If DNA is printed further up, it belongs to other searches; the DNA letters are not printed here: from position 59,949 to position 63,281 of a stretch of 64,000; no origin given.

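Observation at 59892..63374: Single-gene, AT-rich unit next to the tRNA/5S cluster encoding a 1011-aa repeat, metallophosphoesterase and unknown-domain protein: a candidate novel defence or stress system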

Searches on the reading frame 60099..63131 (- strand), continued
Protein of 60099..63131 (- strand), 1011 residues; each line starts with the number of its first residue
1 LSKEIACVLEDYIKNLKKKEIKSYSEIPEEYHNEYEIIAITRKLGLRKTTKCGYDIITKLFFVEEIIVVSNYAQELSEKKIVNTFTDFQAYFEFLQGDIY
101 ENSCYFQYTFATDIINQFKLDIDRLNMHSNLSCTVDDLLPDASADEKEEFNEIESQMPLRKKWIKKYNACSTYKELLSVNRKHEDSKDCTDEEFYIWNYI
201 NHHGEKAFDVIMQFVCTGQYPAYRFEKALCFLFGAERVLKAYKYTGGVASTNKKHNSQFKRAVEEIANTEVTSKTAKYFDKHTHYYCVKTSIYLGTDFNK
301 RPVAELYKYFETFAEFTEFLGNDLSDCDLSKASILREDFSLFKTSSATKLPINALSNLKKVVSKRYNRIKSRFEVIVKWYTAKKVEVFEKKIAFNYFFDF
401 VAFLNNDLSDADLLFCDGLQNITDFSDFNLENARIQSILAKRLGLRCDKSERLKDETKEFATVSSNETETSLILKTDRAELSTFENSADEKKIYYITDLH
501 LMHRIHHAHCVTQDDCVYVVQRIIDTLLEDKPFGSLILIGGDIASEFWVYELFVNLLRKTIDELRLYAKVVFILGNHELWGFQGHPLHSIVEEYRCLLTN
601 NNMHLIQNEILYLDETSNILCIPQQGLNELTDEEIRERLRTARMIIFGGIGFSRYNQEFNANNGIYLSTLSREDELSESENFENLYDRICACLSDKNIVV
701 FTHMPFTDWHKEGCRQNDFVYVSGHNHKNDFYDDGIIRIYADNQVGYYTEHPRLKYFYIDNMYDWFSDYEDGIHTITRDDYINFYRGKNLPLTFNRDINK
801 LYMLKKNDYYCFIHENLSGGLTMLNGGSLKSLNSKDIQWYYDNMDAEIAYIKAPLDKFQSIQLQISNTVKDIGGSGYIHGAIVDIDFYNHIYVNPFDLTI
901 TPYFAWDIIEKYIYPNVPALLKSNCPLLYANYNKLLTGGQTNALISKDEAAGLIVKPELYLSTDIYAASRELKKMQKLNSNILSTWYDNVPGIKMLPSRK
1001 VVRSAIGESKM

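Call 19: find_encoding_contigs(protein=P0001, flank=10000, max_places=3)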
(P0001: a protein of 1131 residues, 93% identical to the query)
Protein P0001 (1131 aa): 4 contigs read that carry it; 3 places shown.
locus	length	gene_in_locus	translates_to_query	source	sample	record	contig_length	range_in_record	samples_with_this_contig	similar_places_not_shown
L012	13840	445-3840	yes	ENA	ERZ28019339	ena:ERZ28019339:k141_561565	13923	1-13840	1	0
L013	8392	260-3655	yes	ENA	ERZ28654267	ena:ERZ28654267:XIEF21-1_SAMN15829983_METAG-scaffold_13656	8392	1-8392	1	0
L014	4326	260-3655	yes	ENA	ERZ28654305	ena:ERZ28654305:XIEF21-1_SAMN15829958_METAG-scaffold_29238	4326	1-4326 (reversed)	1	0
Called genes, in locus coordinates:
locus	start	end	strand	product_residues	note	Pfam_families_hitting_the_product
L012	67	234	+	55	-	-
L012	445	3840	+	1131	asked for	PF00149:Metallophos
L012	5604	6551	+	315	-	PF02899:Phage_int_SAM_1 (weak), PF13495:Phage_int_SAM_4 (weak), PF00589:Phage_integrase (weak)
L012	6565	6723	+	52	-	-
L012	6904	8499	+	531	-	PF00239:Resolvase, PF07508:Recombinase, PF13408:Zn_ribbon_recom, PF14287:DUF4368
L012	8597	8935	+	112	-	-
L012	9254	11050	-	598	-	PF07973:tRNA_SAD, PF00587:tRNA-synt_2b, PF03129:HGTP_anticodon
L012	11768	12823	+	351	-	PF03990:DUF348 (faint), PF07501:G5, PF06725:3D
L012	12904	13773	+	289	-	PF00398:RrnaAD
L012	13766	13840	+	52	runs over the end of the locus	?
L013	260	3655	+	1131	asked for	PF00149:Metallophos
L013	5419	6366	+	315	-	PF02899:Phage_int_SAM_1 (weak), PF13495:Phage_int_SAM_4 (weak), PF00589:Phage_integrase (weak)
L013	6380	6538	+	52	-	-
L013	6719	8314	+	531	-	PF00239:Resolvase, PF07508:Recombinase, PF13408:Zn_ribbon_recom, PF14287:DUF4368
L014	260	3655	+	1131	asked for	PF00149:Metallophos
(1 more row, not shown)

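Call 26: find_related_loci(query=A1, collection=genome_contigs, flank=10000)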
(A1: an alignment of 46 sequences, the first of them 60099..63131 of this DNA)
Query A1 (1011 aa) in genome_contigs; peptide patterns used: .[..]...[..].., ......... (x = any residue, [..] = any of these).
268 stretches matched a pattern; 236 encode a relative of the query (tblastn E <= 1e-3); the best 80 are kept; 80 distinct loci.
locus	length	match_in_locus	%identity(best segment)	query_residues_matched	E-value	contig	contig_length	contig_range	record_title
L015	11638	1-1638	95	466-1011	0e+0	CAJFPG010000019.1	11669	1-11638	Candidatus Geddesella stercoravicola isolate Coassembly_mag_563 genome assembly, contig: MAGpy_11413_min2k_bin_563_fak87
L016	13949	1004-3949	46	12-996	0e+0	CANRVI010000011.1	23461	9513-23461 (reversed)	MAG TPA_asm: uncultured Clostridia bacterium isolate SRR15730553_bin.36_metawrap_v1.3_MAG genome assembly, contig: NODE.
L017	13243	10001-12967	47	9-986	0e+0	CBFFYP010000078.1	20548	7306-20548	MAG: uncultured Lachnospiraceae bacterium isolate ena-SAMPLE-TAB-24-07-2025-15:39:17:973-14924 genome assembly, contig:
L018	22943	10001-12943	44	13-1006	0e+0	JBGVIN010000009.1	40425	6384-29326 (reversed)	MAG: Eubacteriales bacterium isolate fecal_MAG_319 fecal_MAG_319_contig_0009, whole genome shotgun sequence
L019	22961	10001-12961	47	9-996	0e+0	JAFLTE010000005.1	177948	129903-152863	MAG: Lachnospiraceae bacterium isolate HAN045 Seq5, whole genome shotgun sequence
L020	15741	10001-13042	45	4-1010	0e+0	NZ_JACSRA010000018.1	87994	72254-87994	Clostridium cibarium strain Sa3CVN1 NODE_18_length_87994_cov_34.306562, whole genome shotgun sequence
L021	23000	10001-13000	45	13-998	0e+0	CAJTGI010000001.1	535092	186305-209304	Clostridiaceae bacterium isolate C70 genome assembly, contig: MGBC000210.1, whole genome shotgun sequence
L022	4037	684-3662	44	9-990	0e+0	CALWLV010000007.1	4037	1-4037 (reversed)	MAG: uncultured Roseburia sp. isolate E16__bin188 genome assembly, contig: E16__k127_3601450, whole genome shotgun seque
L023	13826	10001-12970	45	13-990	0e+0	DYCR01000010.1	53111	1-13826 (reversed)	MAG TPA_asm: Clostridiales bacterium isolate HRGM_Genome_3703 HRGM_Genome_3703_10, whole genome shotgun sequence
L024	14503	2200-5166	44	13-990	0e+0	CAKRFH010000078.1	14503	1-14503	MAG: uncultured Roseburia sp. isolate REFINED_METABAT215_TOP10_CONTIGS_1500_ASSEMBLY_K77_MERGED__Hadza_MoBio_hadza-A-D_F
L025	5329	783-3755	44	13-993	0e+0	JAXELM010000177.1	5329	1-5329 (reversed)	MAG: Agathobacter sp. isolate SUG2637 k141_2906853, whole genome shotgun sequence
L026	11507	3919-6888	45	13-990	0e+0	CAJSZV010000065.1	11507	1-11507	Clostridiaceae bacterium isolate A68_60.CX.DSS genome assembly, contig: MGBC000080.65, whole genome shotgun sequence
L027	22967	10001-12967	44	13-990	0e+0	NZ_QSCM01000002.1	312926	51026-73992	Blautia sp. OF03-15BH OF03-15BH.Scaf2, whole genome shotgun sequence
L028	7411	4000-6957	44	13-990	0e+0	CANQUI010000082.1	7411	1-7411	MAG: uncultured Eisenbergiella sp. isolate Lapin-023__bin5 genome assembly, contig: Lapin-023__NODE_12441_length_7411_co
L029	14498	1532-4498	44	13-990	0e+0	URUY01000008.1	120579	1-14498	uncultured Lachnospiraceae bacterium isolate UMGS1368 genome assembly, contig: NODE_46_length_120579_cov_73.922746, whol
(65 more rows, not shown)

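Call 35: search_protein_families(library=pfam, alignment_id=A2, max_evalue=0.00001)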
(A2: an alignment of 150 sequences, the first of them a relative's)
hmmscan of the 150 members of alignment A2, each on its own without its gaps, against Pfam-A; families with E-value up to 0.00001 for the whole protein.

A. member 1, L001:6551-7726:+ (392 aa): 1 family
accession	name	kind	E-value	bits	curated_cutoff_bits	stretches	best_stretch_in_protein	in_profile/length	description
PF14257.11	DUF4349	-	3.9e-51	173.9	27.7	1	99-323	2-211/213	Domain of unknown function (DUF4349)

B. families by the number of members that match (of 150 scanned): 135 families (the first 25 are shown)
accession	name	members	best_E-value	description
PF01381.28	HTH_3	9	9.4e-19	Helix-turn-helix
PF12844.13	HTH_19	7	3.6e-14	Helix-turn-helix domain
PF13560.12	HTH_31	4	6.3e-16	Helix-turn-helix domain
PF14198.11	TnpV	3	8.4e-44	Transposon-encoded protein TnpV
PF05958.17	tRNA_U5-meth_tr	3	3.9e-23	tRNA (Uracil-5-)-methyltransferase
PF13847.12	Methyltransf_31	3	4.5e-13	Methyltransferase domain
PF13443.12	HTH_26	3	8.8e-10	Cro/C1-type HTH DNA-binding domain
PF13649.12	Methyltransf_25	3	4.1e-08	Methyltransferase domain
PF00120.29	Gln-synt_C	2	2.8e-85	Glutamine synthetase, catalytic domain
PF04055.27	Radical_SAM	2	1.7e-20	Radical SAM superfamily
PF02661.23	Fic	2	1.5e-17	Fic/DOC family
PF03602.21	Cons_hypoth95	2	7e-14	Conserved hypothetical protein 95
PF02475.24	TRM5-TYW2_MTfase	2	2.1e-10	TRM5/TYW2 methyltransferase domain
PF09445.16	Methyltransf_15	2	9.8e-10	RNA cap guanine-N2 methyltransferase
PF01909.29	NTP_transf_2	2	6.2e-09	Nucleotidyltransferase domain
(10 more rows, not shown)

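Call 36: search_protein_families(library=padloc, alignment_id=A2, max_evalue=0.00001)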
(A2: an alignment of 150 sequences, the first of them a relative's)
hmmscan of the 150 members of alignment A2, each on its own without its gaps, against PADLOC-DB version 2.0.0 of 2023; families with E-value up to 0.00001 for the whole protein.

A. member 1, L001:6551-7726:+ (392 aa): 0 families

B. families by the number of members that match (of 150 scanned): 114 families (the first 25 are shown)
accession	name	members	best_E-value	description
PDLC02926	HTH_VI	8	8.3e-15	-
PDLC04142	capH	8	5.1e-12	capH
PDLC03954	RmrA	5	8.2e-12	-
PDLC03951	RmrA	5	1e-10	-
PDLC03947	RmrA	5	1.2e-10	-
PDLC03952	RmrA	5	1.4e-09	-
PDLC03945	RmrA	5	3e-09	-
PDLC03949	RmrA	5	7.9e-09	-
PDLC03948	RmrA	5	8.5e-09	-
PDLC03956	RmrA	4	2.9e-08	-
PDLC03944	RmrA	4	4.6e-07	-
PDLC04775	PDC-M69A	4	5e-07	-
PDLC04134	mad2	3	2.1e-24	mads_2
PDLC04839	PDC-S04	2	1.2e-34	-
PDLC04135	mad3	2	6e-27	mads_3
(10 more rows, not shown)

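Call 37: predict_structure(alignment_id=A1)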
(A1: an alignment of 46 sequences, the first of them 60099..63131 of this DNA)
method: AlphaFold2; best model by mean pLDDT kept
length: 1011 residues; sequences in the alignment: 46
mean_pLDDT: 85.4   pTM: 0.76
mean pLDDT of the five models: 85.4, 84.8, 84.5, 81.4, 80.9
residues with pLDDT >= 90: 501; 70-90: 401; 50-70: 70; < 50: 39
segments of 3 or more residues with pLDDT < 50: 1-5, 474-477, 479-486, 947-954, 999-1011
pLDDT, mean of each block of 10 residues (from residue 1): 55 89 83 89 92 95 93 81 94 93 93 93 91 88 81 90 96 93 87 93 94 85 85 92 83 85 85 92 94 76 91 94 91 83 86 79 95 94 83 95 96 95 92 93 85 66 64 48 50 89 88 94 90 82 92 97 90 93 90 97 96 89 95 93 93 86 86 93 94 91 92 87 78 84 79 85 90 94 89 79 94 92 80 90 92 88 88 83 89 85 78 84 82 70 49 51 71 87 86 64 39 37
secondary structure, 60 per line:
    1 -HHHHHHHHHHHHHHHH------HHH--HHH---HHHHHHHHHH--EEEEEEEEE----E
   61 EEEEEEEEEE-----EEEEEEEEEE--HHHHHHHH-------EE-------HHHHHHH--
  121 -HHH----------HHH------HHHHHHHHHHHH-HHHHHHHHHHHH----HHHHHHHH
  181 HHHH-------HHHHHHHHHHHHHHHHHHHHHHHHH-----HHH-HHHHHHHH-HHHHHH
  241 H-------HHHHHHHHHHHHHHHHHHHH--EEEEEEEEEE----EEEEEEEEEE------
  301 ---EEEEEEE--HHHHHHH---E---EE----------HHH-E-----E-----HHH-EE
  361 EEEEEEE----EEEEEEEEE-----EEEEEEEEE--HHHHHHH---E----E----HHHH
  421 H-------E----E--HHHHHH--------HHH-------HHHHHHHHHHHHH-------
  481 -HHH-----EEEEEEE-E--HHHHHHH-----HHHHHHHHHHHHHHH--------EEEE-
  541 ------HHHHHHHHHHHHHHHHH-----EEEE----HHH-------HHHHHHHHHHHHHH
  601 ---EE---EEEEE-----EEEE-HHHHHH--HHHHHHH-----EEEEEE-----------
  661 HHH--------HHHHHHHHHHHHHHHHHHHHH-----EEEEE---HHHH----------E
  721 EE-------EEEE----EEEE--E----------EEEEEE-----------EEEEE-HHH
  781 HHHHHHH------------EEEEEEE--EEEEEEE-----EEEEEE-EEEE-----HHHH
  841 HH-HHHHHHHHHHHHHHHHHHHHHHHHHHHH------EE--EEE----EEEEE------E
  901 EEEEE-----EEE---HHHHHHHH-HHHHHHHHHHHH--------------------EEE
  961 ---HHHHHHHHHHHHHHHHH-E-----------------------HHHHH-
elements in order (helices of 4 or more, strands of 3 or more residues): H2-17 H35-44 E47-55 E60-70 E76-85 H88-95 H112-118 H144-155 H157-168 H173-184 H192-216 H226-233 H235-241 H249-268 E271-280 E285-294 E304-310 H313-319 E359-367 E372-380 E386-394 H397-403 H417-421 H437-442 H461-473 E490-496 H501-507 H513-527 E536-539 H547-563 E569-572 H587-600 E609-613 E619-622 H624-629 H632-638 E644-649 H672-692 E698-702 H706-709 E720-722 E730-733 E738-741 E755-760 E772-776 H778-787 E800-806 E809-815 E821-826 E828-831 H837-842 H844-871 E882-884 E889-893 E900-905 E911-913 H917-924 H926-937 E958-960 H964-980 H1006-1010

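Call 40: fold_search(model_id=the predicted structure, library=pdb)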
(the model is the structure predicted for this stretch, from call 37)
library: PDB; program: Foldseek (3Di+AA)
matches with E <= 10: 705; with E <= 0.001: 1
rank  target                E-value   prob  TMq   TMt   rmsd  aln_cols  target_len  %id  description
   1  7dog_A                6.2e-04  1.00  0.15  0.39  16.8       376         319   13  Crystal structure of a nuclease and capping domain of SbcD from Staphylococcus aureus (released 2021-05-05)
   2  6x1z_B                1.3e-03  1.00  0.15  0.39  10.3       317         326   12  Mre11 dimer in complex with small molecule modulator PFMJ (released 2020-06-10)
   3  2hy1                  3.6e-03  1.00  0.14  0.51   8.7       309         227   12  Crystal structure of Rv0805 (released 2006-12-26)
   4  5h7w_B                4.0e-03  0.99  0.15  0.26   8.6       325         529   15  Crystal structure of 5'-nucleotidase from venom of Naja atra (released 2017-11-22)
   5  2hyo                  4.4e-03  0.99  0.15  0.49   8.3       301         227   14  Crystal structure of Rv0805 N97A mutant (released 2006-12-26)
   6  2hyp                  5.4e-03  0.99  0.15  0.49   8.6       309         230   12  Crystal structure of Rv0805 D66A mutant (released 2006-12-26)
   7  4nzv_B                7.3e-03  0.99  0.15  0.40   9.6       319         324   11  DNA Double-Strand Break Repair Pathway Choice Is Directed by Distinct MRE11 Nuclease Activities (released 2014-01-08)
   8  4nzv_A                1.8e-02  0.97  0.14  0.36   8.3       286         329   12  DNA Double-Strand Break Repair Pathway Choice Is Directed by Distinct MRE11 Nuclease Activities (released 2014-01-08)
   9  3ro6_C                4.9e-02  0.30  0.09  0.22  21.9       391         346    8  Crystal structure of Dipeptide Epimerase from Methylococcus capsulatus complexed with Mg ion (released 2011-05-11)
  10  4rw8_A                5.7e-02  0.16  0.06  0.10  18.2       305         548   10  Crystal Structure of HIV-1 Reverse Transcriptase in complex with (E)-3-(3-chloro-5-(2-(2-(2,4-dioxo-3,4-dihydropyrimid (released 2015-04-29)
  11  8u6o_A                6.7e-02  0.11  0.06  0.09  18.6       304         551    9  Crystal Structure of HIV-1 Reverse Transcriptase in Complex with5-(2-(3-oxo-3-(pyrrolidin-1-yl)propoxy)phenoxy)-2-naph (released 2023-11-08)
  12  2xmo_B                8.2e-02  0.54  0.14  0.30  19.9       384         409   10  The crystal structure of Lmo2642 (released 2011-02-23)
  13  8u6r_A                8.2e-02  0.16  0.06  0.10  18.3       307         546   10  Crystal Structure of HIV-1 Reverse Transcriptase in Complex with 3-(2-((2-cyanoindolizin-8-yl)oxy)phenoxy)-N-(2,2-difl (released 2023-11-08)
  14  1wao_1                1.0e-01  0.23  0.12  0.21  18.5       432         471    9  PP5 structure (released 2005-02-22)
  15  6dtx_A                1.0e-01  0.12  0.06  0.10  20.2       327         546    8  Wildtype HIV-1 Reverse Transcriptase in complex with JLJ 578 (released 2019-07-31)
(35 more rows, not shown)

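Call 42: search_solved_structures(query=A1, max_evalue=10, show_alignments=3)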
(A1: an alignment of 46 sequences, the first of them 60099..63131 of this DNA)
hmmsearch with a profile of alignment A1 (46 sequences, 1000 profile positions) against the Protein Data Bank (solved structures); distinct sequences matched with E-value up to 10: 1.
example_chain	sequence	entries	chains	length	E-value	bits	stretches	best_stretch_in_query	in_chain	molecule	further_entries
6unc_A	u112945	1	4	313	1.1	10.4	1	535-587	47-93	Metallophos domain-containing protein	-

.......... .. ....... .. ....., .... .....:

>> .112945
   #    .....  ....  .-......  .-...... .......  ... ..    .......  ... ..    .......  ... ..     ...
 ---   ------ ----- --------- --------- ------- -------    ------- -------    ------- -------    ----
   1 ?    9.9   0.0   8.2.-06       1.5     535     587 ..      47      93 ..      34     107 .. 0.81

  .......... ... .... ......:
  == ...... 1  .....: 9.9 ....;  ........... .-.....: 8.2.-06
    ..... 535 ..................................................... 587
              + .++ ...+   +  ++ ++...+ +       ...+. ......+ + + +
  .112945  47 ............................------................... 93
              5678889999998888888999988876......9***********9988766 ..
